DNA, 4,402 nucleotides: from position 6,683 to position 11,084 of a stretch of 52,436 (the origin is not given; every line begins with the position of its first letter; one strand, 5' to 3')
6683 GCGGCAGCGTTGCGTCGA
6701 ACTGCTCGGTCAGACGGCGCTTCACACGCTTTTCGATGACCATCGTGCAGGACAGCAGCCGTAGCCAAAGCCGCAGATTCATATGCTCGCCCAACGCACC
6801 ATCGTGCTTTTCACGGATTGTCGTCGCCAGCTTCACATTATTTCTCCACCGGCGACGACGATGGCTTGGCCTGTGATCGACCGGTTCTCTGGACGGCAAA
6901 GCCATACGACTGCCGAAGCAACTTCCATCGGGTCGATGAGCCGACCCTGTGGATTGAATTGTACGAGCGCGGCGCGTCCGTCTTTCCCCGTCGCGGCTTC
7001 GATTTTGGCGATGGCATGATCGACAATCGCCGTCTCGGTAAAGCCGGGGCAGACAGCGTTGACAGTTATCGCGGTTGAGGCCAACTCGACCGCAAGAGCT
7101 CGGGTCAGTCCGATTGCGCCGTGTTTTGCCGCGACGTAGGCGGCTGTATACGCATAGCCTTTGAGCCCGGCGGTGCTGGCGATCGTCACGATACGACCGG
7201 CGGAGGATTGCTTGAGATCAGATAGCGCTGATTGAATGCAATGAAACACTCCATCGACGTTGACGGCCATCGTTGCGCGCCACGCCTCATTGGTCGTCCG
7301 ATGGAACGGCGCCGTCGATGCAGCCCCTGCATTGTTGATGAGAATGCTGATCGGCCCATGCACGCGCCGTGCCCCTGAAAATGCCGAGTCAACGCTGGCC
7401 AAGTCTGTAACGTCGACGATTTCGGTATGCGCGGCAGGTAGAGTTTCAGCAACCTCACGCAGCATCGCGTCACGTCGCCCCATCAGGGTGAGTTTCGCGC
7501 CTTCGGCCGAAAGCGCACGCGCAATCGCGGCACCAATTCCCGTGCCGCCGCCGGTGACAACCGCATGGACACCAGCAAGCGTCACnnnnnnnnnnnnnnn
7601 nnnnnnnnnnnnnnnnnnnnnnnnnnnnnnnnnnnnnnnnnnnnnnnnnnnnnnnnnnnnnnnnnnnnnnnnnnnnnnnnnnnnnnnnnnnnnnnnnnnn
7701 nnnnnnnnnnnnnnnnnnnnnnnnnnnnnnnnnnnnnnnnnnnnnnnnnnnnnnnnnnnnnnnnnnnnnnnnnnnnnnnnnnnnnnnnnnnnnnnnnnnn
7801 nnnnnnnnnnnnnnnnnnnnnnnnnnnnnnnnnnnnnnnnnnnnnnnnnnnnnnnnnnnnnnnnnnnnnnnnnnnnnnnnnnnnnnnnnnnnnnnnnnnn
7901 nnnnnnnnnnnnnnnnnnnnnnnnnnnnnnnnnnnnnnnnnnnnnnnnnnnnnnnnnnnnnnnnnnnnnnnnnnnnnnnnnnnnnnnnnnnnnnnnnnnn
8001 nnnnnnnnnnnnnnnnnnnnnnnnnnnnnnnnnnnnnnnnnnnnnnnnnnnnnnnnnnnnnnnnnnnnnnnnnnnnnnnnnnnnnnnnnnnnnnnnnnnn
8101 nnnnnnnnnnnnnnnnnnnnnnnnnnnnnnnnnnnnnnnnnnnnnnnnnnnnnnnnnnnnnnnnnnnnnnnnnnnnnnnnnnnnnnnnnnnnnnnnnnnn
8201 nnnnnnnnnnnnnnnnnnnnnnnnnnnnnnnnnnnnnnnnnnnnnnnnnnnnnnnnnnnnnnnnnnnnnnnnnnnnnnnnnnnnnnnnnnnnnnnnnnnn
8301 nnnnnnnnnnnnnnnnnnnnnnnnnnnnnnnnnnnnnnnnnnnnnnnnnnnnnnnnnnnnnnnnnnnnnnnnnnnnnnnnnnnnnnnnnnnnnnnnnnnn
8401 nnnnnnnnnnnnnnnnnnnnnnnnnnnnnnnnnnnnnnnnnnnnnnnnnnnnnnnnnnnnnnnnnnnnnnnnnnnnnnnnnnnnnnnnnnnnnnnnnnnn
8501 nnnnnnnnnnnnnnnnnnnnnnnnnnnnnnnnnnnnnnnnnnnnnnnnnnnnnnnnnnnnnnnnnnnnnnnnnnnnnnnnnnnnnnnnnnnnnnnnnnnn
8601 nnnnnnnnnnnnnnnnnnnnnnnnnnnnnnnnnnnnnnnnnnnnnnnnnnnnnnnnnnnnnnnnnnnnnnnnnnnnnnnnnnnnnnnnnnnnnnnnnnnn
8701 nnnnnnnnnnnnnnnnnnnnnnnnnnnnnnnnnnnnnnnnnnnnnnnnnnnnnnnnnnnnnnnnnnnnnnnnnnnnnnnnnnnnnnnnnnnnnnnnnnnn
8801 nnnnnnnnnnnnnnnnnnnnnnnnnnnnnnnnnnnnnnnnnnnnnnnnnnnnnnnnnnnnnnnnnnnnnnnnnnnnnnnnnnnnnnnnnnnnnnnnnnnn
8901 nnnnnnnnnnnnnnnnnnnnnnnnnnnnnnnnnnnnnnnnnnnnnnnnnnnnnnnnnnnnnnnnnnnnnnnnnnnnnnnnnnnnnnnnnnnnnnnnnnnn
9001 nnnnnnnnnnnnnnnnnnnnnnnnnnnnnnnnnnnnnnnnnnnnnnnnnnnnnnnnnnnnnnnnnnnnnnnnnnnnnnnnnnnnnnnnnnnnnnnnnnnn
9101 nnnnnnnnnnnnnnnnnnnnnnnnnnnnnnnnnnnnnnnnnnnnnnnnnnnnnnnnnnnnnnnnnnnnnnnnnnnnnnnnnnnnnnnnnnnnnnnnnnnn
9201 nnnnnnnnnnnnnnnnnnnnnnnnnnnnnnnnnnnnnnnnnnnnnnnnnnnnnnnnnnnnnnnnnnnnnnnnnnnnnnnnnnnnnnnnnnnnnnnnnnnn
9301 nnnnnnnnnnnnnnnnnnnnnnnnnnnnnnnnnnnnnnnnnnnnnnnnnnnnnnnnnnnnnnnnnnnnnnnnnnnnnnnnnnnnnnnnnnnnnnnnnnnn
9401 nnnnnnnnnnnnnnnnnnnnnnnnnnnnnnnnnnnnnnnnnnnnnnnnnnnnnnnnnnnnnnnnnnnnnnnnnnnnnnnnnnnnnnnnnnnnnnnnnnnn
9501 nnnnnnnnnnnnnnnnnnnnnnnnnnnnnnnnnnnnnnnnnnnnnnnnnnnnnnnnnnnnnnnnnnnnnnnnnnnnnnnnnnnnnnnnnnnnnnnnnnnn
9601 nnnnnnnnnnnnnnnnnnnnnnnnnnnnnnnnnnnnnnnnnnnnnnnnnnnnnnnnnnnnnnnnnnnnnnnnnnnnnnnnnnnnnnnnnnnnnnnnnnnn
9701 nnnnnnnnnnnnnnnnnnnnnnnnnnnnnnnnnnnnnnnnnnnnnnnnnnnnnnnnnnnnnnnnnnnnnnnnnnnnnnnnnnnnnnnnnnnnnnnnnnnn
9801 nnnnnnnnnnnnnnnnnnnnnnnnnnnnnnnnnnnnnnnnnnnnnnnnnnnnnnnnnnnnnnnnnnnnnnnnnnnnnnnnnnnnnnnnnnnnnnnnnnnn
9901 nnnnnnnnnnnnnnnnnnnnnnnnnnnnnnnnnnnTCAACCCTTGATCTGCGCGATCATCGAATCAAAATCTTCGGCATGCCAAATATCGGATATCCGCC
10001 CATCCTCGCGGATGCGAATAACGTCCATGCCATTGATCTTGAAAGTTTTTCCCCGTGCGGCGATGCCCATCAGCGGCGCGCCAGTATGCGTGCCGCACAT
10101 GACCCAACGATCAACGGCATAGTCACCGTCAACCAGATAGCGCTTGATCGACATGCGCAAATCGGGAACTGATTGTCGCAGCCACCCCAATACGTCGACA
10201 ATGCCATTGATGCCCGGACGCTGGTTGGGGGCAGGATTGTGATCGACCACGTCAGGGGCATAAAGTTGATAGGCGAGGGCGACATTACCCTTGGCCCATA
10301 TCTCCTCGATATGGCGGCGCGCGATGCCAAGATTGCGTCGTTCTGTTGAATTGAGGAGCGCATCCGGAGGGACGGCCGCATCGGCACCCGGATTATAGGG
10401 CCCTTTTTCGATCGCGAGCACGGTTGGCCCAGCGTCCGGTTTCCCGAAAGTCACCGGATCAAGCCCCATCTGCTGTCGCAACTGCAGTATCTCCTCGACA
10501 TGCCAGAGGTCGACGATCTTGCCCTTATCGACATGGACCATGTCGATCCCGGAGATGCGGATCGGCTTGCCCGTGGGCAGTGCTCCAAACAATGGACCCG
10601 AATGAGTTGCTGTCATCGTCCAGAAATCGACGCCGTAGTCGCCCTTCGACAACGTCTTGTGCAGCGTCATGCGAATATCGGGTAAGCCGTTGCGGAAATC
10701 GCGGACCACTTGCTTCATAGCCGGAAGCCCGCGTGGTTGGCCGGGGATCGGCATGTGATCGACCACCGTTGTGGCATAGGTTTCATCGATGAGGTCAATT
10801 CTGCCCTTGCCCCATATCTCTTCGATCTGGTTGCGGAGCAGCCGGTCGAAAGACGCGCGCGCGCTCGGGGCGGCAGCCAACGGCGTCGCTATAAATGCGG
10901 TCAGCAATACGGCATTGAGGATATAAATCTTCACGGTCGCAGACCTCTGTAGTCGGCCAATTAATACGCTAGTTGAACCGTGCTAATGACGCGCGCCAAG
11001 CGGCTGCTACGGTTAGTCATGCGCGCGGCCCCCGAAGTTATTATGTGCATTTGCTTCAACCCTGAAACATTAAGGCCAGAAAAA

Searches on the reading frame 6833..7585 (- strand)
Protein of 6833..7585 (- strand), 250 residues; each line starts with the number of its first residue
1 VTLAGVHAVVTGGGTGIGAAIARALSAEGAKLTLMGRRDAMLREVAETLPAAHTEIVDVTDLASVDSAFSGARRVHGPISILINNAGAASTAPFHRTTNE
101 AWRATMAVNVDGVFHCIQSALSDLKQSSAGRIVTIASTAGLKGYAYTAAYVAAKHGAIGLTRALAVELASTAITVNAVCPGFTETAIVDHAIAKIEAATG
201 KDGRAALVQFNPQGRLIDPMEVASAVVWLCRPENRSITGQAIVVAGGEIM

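Call 8: search_protein_families(library=pfam, proteins=[window:6833-7585:-], max_evalue=0.0001)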
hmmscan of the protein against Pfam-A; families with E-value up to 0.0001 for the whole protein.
window:6833-7585:- (250 aa): 3 families
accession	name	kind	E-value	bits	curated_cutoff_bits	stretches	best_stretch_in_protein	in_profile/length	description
PF00106.31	adh_short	-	6.1e-54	182.9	26.6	1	7-190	2-189/195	short chain dehydrogenase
PF13561.12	adh_short_C2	-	4.8e-53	180.6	27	1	15-247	6-234/236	Enoyl-(Acyl carrier protein) reductase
PF08659.16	KR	-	1.9e-15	57.6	22.6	1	9-156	4-155/180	KR domain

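Call 57: search_protein_families(library=ncbifam, proteins=[window:6833-7585:-], max_evalue=1e-10)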
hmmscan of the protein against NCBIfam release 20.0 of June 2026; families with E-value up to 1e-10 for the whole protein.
window:6833-7585:- (250 aa): 201 families (the best 25 are shown)
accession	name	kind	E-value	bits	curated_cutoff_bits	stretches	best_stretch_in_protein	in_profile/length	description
NF009466.0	PRK12826.1-2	subfamily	1.4e-60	204.8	222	1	7-249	5-245/248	3-oxoacyl-ACP reductase FabG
NF009093.0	PRK12429.1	subfamily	4e-58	196.7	258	1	2-248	2-256/259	3-hydroxybutyrate dehydrogenase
TIGR01963.1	PHB_DH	subfamily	4.6e-56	189.9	307.05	1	8-247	4-251/255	3-hydroxybutyrate dehydrogenase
NF005559.1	PRK07231.1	subfamily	6.9e-53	179.7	215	1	3-249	2-248/249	glucose 1-dehydrogenase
NF004198.0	PRK05653.1-3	equivalog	1.8e-51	175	296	1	3-250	5-248/248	3-oxoacyl-ACP reductase FabG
TIGR01830.1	3oxo_ACP_reduc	equivalog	6.7e-51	173.3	297.75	1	8-247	1-237/239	3-oxoacyl-[acyl-carrier-protein] reductase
NF004791.0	PRK06138.1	equivalog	1.7e-50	171.7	312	1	1-248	1-249/252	SDR family oxidoreductase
NF052558.1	MBtsdlDhBudC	equivalog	3.7e-49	167.6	270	1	8-247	6-240/250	meso-2,3-butanediol dehydrogenase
NF005469.0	PRK07063.1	equivalog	4.7e-48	164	306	1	3-248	5-254/260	SDR family oxidoreductase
NF009464.0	PRK12824.1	subfamily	3.9e-47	161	269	1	8-250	5-244/245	3-oxoacyl-ACP reductase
NF006070.0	PRK08213.1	subfamily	5e-47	160.6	279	1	3-248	10-256/259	gluconate 5-dehydrogenase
TIGR01829.1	AcAcCoA_reduct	subfamily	7.9e-46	156.7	302.1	1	8-250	3-242/242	acetoacetyl-CoA reductase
NF005067.0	PRK06484.1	equivalog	1.9e-45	155.4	713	1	8-248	276-511/524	short chain dehydrogenase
TIGR02415.1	23BDH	subfamily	1.9e-45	155.3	304.35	1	8-247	3-250/254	acetoin reductase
NF005309.0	PRK06841.1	subfamily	1.9e-45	155.3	286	1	2-247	12-251/255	GolD/DthD family dehydrogenase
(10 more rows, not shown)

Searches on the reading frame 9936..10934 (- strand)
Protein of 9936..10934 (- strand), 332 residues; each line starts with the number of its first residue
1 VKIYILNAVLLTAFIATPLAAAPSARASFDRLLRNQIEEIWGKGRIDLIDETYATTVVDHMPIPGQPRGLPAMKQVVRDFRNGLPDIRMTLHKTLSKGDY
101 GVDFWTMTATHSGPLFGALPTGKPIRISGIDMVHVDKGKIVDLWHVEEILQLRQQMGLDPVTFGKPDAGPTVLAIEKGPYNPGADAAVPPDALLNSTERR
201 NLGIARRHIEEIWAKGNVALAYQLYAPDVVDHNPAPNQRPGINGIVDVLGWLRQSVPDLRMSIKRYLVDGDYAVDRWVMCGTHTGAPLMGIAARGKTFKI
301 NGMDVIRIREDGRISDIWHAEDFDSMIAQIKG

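Call 8: search_protein_families(library=pfam, proteins=[window:9936-10934:-], max_evalue=0.0001)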
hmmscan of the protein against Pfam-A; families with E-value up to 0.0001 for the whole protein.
window:9936-10934:- (332 aa): 2 families
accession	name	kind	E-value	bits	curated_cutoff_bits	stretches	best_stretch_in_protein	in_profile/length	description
PF07366.18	SnoaL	-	1.9e-57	193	28.4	2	33-155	3-125/126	SnoaL-like polyketide cyclase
PF12680.13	SnoaL_2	-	4.9e-41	139.9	27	2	206-316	2-101/102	SnoaL-like domain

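Call 57: search_protein_families(library=ncbifam, proteins=[window:9936-10934:-], max_evalue=1e-10)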
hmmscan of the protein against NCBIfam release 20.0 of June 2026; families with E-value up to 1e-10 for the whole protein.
window:9936-10934:- (332 aa): 1 family
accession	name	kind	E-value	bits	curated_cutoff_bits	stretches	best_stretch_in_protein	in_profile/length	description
TIGR02096.1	TIGR02096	subfamily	3.4e-19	69.5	97.1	1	204-330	3-128/129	ketosteroid isomerase-related protein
